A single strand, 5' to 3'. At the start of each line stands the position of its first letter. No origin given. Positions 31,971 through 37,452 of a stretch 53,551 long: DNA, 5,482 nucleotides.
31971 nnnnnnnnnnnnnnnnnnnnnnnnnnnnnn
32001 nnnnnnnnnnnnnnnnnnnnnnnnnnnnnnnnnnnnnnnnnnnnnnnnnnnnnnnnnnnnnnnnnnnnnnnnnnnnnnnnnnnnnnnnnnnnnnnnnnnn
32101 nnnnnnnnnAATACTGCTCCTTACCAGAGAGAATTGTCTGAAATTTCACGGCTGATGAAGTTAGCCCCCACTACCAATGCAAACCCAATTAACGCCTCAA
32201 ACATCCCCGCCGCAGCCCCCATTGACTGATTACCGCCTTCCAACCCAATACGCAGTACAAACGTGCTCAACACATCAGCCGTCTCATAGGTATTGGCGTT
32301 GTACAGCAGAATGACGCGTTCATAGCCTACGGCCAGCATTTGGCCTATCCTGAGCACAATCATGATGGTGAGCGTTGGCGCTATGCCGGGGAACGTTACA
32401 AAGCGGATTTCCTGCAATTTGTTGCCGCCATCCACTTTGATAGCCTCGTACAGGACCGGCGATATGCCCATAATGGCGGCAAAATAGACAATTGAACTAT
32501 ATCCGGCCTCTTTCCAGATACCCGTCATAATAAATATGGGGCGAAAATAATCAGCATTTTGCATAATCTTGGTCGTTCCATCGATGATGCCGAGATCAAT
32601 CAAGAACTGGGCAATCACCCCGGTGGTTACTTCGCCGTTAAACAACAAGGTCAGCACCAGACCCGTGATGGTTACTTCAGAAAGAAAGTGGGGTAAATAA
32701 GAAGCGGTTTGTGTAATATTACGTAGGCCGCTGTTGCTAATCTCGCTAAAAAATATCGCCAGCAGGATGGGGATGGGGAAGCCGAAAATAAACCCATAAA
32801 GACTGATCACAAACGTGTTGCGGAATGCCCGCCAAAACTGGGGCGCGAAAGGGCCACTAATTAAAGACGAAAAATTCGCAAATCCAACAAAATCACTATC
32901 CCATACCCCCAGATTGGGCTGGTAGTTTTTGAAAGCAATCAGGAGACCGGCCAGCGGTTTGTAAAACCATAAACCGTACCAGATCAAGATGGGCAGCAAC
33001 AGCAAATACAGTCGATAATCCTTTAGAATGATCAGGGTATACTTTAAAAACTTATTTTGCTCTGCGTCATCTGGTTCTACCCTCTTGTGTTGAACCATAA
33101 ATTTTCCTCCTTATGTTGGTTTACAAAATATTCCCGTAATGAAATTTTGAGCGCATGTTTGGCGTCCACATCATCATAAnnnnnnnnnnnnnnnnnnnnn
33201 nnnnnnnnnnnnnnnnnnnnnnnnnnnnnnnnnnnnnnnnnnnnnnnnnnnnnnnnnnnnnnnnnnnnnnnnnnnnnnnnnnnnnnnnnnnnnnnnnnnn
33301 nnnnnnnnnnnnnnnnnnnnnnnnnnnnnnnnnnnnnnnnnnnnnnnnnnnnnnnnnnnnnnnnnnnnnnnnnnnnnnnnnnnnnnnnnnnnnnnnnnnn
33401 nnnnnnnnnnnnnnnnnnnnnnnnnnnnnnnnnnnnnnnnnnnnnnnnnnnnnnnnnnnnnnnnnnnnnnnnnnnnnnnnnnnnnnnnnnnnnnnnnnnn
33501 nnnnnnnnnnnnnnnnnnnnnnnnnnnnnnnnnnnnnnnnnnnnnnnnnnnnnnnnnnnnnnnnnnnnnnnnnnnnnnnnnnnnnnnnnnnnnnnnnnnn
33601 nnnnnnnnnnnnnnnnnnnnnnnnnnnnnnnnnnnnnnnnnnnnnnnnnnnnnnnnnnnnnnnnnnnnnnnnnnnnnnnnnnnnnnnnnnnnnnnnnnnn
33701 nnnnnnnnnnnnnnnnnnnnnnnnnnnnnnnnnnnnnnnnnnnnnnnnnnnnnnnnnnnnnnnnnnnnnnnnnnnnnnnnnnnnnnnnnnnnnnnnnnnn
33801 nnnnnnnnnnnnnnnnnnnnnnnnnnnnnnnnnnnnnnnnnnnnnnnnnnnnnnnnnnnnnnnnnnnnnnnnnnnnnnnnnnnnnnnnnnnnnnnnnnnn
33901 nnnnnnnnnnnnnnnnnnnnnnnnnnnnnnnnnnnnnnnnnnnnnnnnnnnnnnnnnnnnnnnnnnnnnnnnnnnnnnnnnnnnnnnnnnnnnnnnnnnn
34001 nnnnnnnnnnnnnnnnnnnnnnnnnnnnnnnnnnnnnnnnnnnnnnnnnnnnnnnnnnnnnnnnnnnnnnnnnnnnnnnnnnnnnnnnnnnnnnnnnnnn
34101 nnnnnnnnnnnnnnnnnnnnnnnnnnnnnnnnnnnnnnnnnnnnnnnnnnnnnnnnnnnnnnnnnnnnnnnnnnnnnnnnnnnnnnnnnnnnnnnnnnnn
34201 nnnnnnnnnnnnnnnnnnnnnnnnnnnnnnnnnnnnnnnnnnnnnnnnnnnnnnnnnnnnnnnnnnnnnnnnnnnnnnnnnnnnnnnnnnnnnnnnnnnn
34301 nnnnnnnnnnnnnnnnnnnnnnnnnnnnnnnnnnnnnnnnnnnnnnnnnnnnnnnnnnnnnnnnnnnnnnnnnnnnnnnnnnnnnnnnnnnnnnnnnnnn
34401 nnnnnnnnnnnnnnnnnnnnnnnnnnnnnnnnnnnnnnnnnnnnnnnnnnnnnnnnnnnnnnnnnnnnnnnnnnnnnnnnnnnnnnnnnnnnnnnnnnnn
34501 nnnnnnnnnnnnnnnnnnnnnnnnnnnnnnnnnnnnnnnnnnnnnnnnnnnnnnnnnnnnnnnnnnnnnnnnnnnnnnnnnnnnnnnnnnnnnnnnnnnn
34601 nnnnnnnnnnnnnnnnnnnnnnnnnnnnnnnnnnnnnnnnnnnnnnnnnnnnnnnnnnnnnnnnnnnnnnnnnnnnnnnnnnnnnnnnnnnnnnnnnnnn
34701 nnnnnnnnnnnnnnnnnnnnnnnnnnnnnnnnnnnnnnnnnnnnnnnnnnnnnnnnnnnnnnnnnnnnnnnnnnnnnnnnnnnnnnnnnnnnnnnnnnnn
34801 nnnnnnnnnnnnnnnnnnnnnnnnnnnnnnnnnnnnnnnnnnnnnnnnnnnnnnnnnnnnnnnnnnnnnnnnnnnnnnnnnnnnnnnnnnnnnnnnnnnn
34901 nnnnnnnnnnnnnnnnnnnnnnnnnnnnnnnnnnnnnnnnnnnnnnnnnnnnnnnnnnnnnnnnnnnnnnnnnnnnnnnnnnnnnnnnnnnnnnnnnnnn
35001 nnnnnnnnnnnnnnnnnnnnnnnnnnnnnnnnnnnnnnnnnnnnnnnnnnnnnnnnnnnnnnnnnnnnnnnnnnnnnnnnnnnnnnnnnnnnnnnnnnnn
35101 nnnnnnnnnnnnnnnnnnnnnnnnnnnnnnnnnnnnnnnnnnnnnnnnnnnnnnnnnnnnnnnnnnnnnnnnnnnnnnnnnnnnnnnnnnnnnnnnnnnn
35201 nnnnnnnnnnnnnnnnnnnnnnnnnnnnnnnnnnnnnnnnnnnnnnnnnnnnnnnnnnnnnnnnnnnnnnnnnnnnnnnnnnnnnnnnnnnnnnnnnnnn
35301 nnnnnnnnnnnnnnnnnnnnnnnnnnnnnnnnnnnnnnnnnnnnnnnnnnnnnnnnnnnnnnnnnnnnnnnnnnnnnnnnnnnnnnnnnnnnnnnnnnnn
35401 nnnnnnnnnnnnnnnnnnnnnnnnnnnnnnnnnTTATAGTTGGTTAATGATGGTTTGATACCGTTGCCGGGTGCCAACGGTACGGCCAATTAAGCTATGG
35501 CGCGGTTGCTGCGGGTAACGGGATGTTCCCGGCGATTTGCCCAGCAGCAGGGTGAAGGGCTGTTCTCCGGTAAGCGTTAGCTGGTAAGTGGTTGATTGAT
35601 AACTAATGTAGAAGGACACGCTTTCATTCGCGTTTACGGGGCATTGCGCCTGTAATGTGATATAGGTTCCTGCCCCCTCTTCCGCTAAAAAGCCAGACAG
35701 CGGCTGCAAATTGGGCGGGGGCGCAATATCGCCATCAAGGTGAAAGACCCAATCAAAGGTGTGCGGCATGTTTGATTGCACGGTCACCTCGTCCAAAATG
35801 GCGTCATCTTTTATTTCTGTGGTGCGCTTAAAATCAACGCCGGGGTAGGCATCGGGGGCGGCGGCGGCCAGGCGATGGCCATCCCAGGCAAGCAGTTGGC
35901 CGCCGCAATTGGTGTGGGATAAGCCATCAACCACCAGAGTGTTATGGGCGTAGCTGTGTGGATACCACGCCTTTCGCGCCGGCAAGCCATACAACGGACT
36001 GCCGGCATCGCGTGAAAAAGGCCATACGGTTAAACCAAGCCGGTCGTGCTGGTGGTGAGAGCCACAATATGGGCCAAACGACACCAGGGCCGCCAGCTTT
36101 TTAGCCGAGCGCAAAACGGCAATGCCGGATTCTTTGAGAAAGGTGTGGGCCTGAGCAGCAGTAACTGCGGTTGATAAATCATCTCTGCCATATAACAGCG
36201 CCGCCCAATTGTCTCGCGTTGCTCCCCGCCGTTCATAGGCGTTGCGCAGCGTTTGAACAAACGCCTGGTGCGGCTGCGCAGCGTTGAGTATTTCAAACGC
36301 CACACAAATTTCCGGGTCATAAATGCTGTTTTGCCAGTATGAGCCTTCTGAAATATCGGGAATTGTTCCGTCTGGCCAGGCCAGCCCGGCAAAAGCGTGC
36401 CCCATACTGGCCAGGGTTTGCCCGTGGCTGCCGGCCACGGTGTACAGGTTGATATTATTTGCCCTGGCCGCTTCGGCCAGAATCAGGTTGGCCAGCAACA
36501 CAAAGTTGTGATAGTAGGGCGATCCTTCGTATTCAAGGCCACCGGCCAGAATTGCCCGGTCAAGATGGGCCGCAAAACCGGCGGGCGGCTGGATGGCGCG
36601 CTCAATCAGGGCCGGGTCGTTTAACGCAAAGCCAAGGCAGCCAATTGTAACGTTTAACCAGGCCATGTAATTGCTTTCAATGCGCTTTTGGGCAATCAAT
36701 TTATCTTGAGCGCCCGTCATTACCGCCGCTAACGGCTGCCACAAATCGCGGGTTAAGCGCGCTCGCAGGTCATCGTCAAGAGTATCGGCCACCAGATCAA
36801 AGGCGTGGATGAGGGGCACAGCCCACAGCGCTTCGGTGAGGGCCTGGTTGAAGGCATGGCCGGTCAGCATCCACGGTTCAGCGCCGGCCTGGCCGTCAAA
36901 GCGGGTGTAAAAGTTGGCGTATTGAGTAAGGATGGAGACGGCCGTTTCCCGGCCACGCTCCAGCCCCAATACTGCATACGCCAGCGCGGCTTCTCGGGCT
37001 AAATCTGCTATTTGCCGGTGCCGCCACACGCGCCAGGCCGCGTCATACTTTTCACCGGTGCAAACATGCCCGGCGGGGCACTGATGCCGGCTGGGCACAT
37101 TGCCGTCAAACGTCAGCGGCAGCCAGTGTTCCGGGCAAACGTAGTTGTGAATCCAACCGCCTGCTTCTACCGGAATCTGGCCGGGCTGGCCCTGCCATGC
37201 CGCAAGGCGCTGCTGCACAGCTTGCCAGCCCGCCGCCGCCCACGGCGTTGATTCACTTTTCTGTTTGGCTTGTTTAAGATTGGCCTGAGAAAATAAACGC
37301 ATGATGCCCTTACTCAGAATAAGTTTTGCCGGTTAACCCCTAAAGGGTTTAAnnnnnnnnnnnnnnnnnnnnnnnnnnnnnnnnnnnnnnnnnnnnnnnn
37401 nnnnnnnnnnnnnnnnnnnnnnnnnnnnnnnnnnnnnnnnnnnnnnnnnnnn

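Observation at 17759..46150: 53-bp direct repeats plus a displaced MFS 5' end bracket a roughly 28.3-kb island carrying the polysaccharide operon and the defence/mobile debris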

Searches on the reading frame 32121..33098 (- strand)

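Call 8: search_protein_families(library=pfam, proteins=[window:32121-33098:-])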
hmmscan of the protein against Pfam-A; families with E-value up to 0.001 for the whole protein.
window:32121-33098:- (325 aa): 1 family
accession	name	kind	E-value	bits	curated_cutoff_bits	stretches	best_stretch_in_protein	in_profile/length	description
PF00528.27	BPD_transp_1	-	4.5e-09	36.7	26.4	1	106-255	1-122/184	Binding-protein-dependent transport system inner membrane component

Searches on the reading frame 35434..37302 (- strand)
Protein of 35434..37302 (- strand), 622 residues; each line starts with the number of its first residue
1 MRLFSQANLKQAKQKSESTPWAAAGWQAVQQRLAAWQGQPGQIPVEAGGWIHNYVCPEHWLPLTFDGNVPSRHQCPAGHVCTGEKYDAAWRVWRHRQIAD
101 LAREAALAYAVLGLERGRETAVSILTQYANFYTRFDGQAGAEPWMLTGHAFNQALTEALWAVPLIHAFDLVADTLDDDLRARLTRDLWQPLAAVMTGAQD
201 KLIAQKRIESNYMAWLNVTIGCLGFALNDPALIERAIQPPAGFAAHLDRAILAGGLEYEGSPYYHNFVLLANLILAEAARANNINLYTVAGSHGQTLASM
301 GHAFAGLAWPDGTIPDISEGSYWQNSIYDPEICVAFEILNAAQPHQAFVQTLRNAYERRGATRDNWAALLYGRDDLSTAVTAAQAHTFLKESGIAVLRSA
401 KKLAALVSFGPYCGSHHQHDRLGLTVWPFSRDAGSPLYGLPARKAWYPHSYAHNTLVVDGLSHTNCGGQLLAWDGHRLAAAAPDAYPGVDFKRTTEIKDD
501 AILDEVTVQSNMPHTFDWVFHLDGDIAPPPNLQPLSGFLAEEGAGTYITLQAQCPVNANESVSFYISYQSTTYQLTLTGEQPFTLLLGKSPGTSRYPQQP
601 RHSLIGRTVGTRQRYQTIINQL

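Call 9: search_protein_families(library=pfam, proteins=[window:35434-37302:-])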
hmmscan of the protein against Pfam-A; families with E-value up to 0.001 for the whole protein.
window:35434-37302:- (622 aa): 2 families
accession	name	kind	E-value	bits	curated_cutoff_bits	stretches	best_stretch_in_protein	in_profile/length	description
PF07940.18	Hepar_II_III_C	-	3.2e-10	40.4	24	1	387-526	7-169/237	Heparinase II/III-like, C-terminal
PF05426.18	Alginate_lyase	-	2.8e-07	30.7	22.2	1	201-301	159-262/275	Alginate lyase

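Call 77: search_protein_families(library=ncbifam, proteins=[window:35434-37302:-], max_evalue=0.001)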
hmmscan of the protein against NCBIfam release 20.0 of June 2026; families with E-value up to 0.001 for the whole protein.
window:35434-37302:- (622 aa): 1 family
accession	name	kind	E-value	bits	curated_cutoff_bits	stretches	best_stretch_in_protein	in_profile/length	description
NF042990.1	olalg_lyase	equivalog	1.7e-16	59.6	1400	1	109-283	100-274/727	oligoalginate lyase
